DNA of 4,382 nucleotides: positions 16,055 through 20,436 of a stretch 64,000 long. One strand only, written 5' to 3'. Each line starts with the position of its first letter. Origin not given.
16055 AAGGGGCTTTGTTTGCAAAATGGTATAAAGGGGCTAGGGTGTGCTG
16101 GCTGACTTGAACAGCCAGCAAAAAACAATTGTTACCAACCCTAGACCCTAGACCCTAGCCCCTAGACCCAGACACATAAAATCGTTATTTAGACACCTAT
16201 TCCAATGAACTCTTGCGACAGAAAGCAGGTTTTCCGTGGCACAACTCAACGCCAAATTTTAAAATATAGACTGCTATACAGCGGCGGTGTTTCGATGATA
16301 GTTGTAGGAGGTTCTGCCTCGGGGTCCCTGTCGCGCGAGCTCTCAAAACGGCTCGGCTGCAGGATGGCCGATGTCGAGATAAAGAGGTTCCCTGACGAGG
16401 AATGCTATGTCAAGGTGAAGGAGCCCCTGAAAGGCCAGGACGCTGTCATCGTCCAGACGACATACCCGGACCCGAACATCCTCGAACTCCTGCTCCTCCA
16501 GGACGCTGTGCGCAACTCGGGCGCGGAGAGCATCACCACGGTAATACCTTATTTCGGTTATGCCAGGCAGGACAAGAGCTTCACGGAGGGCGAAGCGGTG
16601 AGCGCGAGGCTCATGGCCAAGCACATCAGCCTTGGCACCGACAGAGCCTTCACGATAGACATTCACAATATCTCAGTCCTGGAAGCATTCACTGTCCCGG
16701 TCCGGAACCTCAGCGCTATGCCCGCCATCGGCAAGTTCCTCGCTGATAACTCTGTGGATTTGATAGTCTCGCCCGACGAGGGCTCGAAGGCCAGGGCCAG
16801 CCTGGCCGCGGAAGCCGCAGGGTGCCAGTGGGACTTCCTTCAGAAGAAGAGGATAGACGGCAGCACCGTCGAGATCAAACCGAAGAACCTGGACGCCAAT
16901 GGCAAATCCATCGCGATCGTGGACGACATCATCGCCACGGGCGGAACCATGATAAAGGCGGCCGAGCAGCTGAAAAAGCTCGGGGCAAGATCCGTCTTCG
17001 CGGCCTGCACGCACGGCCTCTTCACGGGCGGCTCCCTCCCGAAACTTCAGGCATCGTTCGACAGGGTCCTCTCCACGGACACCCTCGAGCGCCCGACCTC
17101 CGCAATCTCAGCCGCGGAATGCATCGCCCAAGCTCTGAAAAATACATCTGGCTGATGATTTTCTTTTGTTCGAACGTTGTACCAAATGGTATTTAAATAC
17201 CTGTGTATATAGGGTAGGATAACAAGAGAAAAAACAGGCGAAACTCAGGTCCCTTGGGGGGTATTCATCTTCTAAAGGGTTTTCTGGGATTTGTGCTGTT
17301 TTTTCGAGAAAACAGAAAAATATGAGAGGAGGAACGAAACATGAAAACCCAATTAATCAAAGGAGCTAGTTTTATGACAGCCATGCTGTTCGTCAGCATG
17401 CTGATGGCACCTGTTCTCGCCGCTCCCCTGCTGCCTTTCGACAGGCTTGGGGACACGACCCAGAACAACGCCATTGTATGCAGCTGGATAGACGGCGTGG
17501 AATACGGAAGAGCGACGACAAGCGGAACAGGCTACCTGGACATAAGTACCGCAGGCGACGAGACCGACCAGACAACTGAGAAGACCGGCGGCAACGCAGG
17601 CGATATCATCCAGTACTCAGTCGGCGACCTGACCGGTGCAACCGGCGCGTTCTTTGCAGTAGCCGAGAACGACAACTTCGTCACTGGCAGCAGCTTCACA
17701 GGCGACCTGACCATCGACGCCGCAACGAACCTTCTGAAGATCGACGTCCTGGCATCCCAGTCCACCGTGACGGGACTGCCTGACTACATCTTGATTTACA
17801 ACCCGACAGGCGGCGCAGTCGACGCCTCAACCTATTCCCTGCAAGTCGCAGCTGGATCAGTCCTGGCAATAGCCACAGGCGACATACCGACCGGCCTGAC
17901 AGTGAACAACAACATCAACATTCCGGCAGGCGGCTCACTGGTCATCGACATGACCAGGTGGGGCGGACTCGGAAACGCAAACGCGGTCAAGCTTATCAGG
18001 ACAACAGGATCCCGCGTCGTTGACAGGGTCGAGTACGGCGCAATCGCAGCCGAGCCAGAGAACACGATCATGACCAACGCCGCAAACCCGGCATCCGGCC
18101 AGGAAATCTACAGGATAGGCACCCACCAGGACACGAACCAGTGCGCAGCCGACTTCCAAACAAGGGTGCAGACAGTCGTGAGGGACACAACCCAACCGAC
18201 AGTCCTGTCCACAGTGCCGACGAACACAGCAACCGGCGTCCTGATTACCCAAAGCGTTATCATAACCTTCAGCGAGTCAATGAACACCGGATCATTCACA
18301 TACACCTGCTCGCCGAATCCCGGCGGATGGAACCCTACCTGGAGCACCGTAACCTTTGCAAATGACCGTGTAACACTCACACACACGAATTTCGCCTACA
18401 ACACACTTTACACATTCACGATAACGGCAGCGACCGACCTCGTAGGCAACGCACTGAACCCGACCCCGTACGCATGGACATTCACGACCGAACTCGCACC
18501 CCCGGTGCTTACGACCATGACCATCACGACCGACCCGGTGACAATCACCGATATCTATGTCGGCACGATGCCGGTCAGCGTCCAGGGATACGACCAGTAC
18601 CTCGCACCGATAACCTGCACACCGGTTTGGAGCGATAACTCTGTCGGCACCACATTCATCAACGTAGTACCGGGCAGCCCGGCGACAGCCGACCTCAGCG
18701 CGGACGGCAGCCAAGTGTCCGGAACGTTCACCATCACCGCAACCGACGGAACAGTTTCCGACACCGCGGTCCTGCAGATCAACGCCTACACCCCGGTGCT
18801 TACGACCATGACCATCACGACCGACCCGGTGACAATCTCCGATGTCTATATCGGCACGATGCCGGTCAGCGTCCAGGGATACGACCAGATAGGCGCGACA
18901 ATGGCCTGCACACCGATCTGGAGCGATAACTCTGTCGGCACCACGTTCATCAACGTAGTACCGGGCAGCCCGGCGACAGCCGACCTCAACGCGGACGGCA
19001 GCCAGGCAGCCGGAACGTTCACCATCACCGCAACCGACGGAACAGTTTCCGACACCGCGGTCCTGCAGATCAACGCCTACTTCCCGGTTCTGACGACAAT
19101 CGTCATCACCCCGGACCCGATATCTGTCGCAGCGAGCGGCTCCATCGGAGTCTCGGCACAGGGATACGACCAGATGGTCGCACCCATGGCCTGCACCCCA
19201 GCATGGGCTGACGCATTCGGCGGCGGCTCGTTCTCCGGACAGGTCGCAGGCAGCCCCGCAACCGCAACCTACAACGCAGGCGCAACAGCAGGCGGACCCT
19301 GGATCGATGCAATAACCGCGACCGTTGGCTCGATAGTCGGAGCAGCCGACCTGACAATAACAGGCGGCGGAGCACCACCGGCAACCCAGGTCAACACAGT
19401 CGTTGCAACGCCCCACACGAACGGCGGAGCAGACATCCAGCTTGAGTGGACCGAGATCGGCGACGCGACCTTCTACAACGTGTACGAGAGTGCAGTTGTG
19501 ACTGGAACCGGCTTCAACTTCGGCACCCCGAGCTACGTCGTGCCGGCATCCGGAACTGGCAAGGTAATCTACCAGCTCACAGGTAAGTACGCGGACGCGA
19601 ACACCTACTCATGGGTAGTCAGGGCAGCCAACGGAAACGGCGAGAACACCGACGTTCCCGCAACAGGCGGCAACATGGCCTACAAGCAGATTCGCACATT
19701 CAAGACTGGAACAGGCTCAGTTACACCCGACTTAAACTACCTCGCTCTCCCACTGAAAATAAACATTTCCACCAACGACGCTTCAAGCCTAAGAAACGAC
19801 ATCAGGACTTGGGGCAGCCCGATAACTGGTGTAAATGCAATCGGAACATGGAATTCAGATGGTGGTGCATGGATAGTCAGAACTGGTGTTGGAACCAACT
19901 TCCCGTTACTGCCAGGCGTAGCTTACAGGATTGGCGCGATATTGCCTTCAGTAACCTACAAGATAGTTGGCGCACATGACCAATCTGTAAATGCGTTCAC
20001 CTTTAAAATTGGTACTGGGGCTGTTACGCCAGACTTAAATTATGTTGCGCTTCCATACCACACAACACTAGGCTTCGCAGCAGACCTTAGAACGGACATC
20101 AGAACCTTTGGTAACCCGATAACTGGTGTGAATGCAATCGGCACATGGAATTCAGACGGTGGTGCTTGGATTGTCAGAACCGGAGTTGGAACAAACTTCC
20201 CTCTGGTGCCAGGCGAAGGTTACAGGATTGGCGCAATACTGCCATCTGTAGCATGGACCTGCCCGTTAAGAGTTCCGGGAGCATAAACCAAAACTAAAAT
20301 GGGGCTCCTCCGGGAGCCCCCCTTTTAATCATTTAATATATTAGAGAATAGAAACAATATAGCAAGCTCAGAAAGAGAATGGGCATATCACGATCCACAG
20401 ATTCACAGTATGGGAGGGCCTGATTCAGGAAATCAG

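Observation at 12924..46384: Candidate undescribed surface-fibre system: an archaeosortase / Ras-like GTPase operon and a single giant PEF-CTERM substrate with module-sharing neighbours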

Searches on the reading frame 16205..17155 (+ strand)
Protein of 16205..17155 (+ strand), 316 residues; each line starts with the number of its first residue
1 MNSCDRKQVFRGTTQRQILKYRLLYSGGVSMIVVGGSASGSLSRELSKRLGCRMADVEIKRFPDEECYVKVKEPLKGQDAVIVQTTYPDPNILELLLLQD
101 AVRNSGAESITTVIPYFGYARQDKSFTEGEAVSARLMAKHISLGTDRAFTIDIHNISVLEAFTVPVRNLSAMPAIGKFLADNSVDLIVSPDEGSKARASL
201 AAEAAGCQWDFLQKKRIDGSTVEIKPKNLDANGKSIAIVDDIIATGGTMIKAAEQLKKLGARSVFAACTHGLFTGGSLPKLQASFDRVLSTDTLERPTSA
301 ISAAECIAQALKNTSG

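Call 9: search_protein_families(library=ncbifam, proteins=[window:16205-17155:+], max_evalue=0.1)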
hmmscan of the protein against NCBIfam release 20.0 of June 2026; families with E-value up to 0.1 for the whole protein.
window:16205-17155:+ (316 aa): 33 families (the best 25 are shown)
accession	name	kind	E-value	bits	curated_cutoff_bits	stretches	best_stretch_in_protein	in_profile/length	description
NF002095.0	PRK00934.1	equivalog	2.5e-97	325.5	296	1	31-313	1-286/287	ribose-phosphate diphosphokinase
TIGR01251.1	ribP_PPkin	subfamily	1.2e-86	290.4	113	1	31-313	1-297/309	ribose-phosphate diphosphokinase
NF005537.0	PRK07199.1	subfamily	3e-66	223.5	322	1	41-314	13-293/301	ribose-phosphate diphosphokinase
NF002320.0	PRK01259.1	subfamily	1.4e-62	211.9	297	1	30-300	6-282/316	ribose-phosphate diphosphokinase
NF002844.0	PRK03092.1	equivalog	1.8e-48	165.4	438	1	30-299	11-290/326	ribose-phosphate diphosphokinase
NF002758.0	PRK02812.1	equivalog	1.2e-46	159.5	518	1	32-295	23-293/330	ribose-phosphate pyrophosphokinase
NF002618.0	PRK02269.1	equivalog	1.8e-46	159.3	460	1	37-298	12-283/321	ribose-phosphate diphosphokinase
NF003428.0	PRK04923.1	equivalog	1e-45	156.3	536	1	31-299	7-284/319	ribose-phosphate diphosphokinase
NF001815.0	PRK00553.1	equivalog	2.2e-41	142.1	484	1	32-288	11-273/332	ribose-phosphate pyrophosphokinase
NF002686.0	PRK02458.1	equivalog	1.2e-40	139.9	506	1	41-311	20-303/323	ribose-phosphate diphosphokinase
NF005299.0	PRK06827.1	subfamily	2e-27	95.9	327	1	88-287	105-318/383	phosphoribosylpyrophosphate synthetase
NF002634.0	PRK02304.1-3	equivalog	1.6e-07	31.2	170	1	221-268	107-153/182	adenine phosphoribosyltransferase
NF002636.0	PRK02304.1-5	equivalog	6.8e-07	28.9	125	1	221-268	106-152/176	adenine phosphoribosyltransferase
TIGR00201.1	comF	subfamily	9.5e-07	28.9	233.55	1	213-266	132-185/190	ComF family protein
TIGR01090.1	apt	equivalog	1.2e-06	28.7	185.85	1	221-267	98-143/169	adenine phosphoribosyltransferase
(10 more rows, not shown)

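Call 10: search_protein_families(library=pfam, proteins=[window:16205-17155:+], max_evalue=0.01)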
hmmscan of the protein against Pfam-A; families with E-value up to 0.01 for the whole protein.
window:16205-17155:+ (316 aa): 4 families
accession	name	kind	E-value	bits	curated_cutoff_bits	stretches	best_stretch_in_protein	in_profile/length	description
PF13793.12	Pribosyltran_N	-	2.2e-30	105.4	25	1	31-141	1-113/117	N-terminal domain of ribose phosphate pyrophosphokinase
PF00156.33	Pribosyltran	-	3.2e-15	56.2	26.3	1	180-270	26-124/158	Phosphoribosyl transferase domain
PF14572.12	Pribosyl_synth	-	1.8e-08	35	27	1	230-297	80-148/184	Phosphoribosyl synthetase-associated domain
PF14681.12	UPRTase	-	0.0023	17.9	27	1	229-262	118-149/206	Uracil phosphoribosyltransferase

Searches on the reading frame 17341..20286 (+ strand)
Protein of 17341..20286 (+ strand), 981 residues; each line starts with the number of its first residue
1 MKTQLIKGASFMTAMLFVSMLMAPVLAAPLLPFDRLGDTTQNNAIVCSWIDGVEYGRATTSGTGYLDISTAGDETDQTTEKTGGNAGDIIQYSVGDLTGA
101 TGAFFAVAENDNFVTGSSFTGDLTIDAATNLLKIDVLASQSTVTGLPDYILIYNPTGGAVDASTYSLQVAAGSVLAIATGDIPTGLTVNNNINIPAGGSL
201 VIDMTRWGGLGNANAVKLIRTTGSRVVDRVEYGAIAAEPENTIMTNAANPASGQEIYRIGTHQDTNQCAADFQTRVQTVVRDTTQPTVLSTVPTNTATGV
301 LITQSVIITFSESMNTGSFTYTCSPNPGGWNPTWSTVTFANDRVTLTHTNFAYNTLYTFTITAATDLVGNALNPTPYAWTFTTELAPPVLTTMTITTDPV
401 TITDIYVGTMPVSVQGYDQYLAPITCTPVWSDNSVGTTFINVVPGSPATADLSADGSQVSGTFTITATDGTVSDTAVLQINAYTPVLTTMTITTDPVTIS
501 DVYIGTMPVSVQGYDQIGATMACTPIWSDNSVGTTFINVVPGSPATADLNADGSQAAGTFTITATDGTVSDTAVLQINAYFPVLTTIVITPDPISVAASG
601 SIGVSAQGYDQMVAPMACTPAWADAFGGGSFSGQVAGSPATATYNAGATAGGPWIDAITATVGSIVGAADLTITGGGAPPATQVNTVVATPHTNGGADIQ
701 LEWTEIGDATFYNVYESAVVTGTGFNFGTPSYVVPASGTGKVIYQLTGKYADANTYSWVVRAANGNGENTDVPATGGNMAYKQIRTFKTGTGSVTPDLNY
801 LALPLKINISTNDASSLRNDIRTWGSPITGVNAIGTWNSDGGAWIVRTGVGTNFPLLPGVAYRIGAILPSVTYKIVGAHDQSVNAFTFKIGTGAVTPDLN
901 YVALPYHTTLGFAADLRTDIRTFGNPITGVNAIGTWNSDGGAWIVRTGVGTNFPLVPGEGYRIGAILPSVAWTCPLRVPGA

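Call 9: search_protein_families(library=ncbifam, proteins=[window:17341-20286:+], max_evalue=0.1)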
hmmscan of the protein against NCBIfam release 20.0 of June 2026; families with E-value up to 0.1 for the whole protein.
window:17341-20286:+ (981 aa): 1 family
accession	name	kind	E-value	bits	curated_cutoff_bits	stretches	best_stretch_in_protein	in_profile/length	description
TIGR01965.1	VCBS_repeat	domain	0.089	13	15.5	0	454-476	52-74/99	VCBS domain-containing protein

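Call 10: search_protein_families(library=pfam, proteins=[window:17341-20286:+], max_evalue=0.01)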
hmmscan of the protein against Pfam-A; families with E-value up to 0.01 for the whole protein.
window:17341-20286:+ (981 aa): 2 families
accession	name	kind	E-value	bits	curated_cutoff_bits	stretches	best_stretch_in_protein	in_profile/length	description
PF13205.12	Big_5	-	8.5e-16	59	23.6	1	282-383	1-105/105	Bacterial Ig-like domain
PF00932.25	LTD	-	0.00018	22.3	34.3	1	134-233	10-108/109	Lamin Tail Domain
